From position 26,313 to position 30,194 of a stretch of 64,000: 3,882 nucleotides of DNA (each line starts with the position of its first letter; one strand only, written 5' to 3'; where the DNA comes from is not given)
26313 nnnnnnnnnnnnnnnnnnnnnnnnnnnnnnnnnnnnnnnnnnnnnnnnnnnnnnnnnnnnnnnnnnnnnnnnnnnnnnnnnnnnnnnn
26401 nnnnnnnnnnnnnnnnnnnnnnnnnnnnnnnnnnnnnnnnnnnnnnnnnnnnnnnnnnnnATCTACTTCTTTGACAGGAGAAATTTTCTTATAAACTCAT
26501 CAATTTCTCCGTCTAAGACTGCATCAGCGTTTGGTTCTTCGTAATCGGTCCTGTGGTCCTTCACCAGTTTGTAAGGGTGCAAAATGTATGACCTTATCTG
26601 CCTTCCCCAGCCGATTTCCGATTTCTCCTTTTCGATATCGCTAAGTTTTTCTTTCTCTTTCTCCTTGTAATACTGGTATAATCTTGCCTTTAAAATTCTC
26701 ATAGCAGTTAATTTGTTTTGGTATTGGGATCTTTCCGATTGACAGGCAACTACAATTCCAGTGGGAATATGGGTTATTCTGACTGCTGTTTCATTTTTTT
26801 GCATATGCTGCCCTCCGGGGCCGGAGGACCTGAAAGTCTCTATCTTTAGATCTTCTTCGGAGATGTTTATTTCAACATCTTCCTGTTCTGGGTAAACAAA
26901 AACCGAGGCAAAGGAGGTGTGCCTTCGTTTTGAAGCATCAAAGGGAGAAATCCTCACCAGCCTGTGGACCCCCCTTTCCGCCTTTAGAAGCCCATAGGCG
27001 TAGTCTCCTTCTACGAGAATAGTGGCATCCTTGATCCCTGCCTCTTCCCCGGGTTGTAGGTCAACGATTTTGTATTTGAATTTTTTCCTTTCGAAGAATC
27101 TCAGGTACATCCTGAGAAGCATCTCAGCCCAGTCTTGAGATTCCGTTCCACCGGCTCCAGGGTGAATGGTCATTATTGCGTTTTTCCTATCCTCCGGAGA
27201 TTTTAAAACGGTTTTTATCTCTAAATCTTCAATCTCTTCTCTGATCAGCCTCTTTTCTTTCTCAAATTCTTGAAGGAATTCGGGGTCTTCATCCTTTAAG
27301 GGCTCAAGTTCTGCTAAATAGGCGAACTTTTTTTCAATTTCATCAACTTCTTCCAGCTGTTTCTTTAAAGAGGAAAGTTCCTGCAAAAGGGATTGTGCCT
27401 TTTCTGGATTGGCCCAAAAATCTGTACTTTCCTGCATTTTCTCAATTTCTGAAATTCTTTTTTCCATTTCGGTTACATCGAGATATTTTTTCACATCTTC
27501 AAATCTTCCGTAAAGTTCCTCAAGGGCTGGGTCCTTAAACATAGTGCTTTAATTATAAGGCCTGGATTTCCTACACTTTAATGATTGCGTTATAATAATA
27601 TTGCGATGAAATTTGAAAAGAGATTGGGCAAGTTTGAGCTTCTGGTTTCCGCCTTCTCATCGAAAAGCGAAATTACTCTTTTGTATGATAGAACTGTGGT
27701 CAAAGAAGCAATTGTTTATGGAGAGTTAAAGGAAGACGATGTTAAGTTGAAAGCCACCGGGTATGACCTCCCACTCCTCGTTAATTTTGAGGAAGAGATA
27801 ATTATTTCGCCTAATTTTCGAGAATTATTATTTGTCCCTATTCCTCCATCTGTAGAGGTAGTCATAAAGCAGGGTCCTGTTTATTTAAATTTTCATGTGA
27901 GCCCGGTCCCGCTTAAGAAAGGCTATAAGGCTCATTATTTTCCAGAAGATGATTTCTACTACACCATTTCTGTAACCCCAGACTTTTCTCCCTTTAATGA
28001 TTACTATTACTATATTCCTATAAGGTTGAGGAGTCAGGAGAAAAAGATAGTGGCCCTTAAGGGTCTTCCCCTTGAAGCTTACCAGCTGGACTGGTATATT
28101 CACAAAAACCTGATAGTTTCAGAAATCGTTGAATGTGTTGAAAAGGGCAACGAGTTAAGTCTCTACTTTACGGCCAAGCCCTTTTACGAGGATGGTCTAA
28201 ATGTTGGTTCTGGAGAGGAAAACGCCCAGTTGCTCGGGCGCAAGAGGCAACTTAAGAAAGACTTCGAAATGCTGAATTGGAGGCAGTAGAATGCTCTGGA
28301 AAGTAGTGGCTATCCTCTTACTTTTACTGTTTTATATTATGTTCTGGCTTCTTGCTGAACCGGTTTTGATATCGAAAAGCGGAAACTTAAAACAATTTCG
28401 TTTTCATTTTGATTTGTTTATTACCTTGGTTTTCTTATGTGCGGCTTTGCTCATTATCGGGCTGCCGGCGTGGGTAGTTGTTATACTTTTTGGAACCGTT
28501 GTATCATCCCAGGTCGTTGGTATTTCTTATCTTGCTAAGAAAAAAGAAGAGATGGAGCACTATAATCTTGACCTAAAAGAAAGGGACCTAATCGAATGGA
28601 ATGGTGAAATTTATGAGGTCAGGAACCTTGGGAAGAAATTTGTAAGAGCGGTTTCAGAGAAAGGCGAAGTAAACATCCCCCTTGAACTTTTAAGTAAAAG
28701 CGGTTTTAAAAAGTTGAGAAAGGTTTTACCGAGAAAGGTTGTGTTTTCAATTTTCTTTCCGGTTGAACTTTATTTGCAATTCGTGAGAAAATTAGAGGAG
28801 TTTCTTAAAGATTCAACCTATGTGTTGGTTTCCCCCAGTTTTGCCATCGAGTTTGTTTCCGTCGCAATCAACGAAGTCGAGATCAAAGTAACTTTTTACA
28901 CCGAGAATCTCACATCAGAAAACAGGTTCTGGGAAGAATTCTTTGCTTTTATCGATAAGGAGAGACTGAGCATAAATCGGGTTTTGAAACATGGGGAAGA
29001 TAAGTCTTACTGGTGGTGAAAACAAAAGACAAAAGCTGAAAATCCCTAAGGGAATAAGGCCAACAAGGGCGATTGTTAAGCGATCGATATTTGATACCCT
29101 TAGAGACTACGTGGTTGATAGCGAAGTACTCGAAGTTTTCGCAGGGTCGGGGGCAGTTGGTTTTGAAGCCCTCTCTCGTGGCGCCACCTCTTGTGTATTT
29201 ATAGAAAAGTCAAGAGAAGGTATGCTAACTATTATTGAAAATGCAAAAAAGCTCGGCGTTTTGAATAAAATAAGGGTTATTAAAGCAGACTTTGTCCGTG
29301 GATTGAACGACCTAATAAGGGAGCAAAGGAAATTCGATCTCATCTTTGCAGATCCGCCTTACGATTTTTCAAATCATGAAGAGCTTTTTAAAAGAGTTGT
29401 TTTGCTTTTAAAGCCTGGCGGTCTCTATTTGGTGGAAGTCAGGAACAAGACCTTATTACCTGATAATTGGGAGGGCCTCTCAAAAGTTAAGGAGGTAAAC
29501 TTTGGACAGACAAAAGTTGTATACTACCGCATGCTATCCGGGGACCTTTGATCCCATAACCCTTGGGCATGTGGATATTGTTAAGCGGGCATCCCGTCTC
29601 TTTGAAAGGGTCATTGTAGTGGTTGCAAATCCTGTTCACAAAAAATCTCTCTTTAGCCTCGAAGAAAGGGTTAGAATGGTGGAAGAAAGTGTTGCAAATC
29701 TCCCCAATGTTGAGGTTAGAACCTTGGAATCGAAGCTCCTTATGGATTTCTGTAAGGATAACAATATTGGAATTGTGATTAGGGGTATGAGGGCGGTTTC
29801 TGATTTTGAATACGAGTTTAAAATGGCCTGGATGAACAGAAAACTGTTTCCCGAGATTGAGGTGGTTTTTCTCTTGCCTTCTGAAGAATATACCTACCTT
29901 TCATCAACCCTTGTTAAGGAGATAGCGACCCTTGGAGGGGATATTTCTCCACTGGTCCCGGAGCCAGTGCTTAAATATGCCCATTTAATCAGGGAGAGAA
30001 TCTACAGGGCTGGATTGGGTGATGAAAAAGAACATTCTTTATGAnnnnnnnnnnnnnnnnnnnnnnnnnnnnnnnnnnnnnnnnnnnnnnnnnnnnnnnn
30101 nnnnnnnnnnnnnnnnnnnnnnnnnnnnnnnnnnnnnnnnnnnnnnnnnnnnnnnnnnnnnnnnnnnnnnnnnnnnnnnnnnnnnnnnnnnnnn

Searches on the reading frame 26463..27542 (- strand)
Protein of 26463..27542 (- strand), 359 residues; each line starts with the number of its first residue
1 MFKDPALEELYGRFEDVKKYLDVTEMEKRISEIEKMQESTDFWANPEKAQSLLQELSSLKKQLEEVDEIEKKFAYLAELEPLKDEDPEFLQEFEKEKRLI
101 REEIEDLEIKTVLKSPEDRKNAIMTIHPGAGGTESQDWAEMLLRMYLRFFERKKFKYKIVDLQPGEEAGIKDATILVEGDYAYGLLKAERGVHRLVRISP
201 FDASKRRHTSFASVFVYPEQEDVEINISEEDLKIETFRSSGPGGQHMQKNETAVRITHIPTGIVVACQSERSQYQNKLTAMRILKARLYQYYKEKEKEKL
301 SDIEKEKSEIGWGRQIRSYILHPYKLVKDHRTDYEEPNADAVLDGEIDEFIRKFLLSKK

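Call 11: search_protein_families(library=pfam, proteins=[window:26463-27542:-], max_evalue=0.001)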
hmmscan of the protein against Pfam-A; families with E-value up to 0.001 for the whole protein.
window:26463-27542:- (359 aa): 2 families
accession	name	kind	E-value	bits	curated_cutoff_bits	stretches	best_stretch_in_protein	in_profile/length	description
PF03462.23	PCRF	-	1e-60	205.3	24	1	26-214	1-194/194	PCRF domain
PF00472.26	RF-1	-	1.6e-41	141.3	35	1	222-331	2-116/116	RF-1 domain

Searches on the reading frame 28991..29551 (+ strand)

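Call 8: search_protein_families(library=pfam, proteins=[window:28991-29551:+], max_evalue=0.01)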
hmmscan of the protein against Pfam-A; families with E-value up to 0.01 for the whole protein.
window:28991-29551:+ (186 aa): 8 families
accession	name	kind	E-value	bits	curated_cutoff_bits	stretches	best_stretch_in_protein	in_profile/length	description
PF03602.21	Cons_hypoth95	-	2e-43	148.6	24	1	6-179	3-181/182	Conserved hypothetical protein 95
PF13847.12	Methyltransf_31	-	3e-07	30.7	27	1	44-165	5-127/145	Methyltransferase domain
PF01596.23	Methyltransf_3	-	3.2e-07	30.3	22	1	72-148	76-152/204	O-methyltransferase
PF09445.16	Methyltransf_15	-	1.3e-06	28.5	22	1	46-124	4-81/165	RNA cap guanine-N2 methyltransferase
PF13649.12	Methyltransf_25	-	2.3e-06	28.7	27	1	46-144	1-97/97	Methyltransferase domain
PF02086.21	MethyltransfD12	-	0.00013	22.3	22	0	30-64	5-42/253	D12 class N6 adenine-specific DNA methyltransferase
PF05175.20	MTS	-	0.002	18.2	23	1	42-148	31-138/170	Methyltransferase small domain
PF13578.12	Methyltransf_24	-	0.0024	19.2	26.3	1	59-147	16-101/105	Methyltransferase domain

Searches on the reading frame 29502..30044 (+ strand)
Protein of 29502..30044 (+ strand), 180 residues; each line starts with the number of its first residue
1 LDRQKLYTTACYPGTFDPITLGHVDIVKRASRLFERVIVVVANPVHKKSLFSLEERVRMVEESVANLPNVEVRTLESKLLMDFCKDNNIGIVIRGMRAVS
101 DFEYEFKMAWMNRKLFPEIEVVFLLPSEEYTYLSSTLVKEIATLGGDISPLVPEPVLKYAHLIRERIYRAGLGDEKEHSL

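Call 8: search_protein_families(library=pfam, proteins=[window:29502-30044:+], max_evalue=0.01)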
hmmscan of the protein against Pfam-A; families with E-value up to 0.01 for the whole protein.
window:29502-30044:+ (180 aa): 2 families
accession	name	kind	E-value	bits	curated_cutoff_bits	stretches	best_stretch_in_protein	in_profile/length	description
PF01467.32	CTP_transf_like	-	7.3e-26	91.4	21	1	12-140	2-132/133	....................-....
PF08218.17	Citrate_ly_lig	-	2.9e-06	27.5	20.9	1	17-74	9-64/182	Citrate lyase ligase C-terminal domain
